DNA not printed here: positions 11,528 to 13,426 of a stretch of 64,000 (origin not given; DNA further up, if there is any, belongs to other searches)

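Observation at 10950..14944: Divergent tRNA pair with a 364-bp spacer, followed by two tandem signal-less BNR-repeat β-propeller paralogues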

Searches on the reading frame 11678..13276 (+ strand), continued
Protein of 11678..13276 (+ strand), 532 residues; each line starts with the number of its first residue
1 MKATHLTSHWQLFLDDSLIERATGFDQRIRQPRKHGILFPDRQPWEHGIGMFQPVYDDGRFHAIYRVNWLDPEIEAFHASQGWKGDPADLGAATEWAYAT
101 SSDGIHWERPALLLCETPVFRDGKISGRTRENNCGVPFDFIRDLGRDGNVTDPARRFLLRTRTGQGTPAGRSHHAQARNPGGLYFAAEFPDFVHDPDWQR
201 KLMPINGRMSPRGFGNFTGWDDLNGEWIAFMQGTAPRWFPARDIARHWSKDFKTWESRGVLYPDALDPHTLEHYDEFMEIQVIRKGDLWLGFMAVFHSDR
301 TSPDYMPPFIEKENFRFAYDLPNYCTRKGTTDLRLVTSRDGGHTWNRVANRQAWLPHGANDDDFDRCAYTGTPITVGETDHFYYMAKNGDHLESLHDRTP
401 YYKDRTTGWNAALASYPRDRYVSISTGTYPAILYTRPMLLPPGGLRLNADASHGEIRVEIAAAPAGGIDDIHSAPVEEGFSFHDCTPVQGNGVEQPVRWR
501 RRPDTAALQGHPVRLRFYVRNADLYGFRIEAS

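Call 106: find_encoding_contigs(protein=P0397, flank=8000, max_places=2)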
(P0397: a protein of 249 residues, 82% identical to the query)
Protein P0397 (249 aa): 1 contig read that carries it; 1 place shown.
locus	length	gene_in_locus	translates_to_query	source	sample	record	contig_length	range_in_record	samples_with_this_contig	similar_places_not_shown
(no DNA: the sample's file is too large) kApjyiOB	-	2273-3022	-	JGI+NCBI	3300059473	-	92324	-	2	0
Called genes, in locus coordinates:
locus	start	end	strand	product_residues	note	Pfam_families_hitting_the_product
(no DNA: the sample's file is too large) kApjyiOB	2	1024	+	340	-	?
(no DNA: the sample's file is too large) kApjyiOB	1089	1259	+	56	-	-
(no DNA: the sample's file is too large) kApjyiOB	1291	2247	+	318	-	PF00389:2-Hacid_dh, PF02826:2-Hacid_dh_C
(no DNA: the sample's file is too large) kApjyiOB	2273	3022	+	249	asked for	PF03737:RraA-like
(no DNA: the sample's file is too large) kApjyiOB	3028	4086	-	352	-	PF01208:URO-D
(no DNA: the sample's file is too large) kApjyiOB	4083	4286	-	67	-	-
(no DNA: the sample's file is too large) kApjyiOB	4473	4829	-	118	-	PF09820:AAA-ATPase_like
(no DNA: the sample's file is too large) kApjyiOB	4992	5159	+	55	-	-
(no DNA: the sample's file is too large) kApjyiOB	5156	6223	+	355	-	-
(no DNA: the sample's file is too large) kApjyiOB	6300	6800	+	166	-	-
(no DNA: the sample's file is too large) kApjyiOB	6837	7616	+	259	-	-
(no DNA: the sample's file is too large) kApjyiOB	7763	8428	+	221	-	-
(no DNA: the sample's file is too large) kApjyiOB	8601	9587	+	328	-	PF01208:URO-D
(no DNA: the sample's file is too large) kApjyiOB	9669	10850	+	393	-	PF00657:Lipase_GDSL, PF13472:Lipase_GDSL_2, PF25182:NonGDSL (weak)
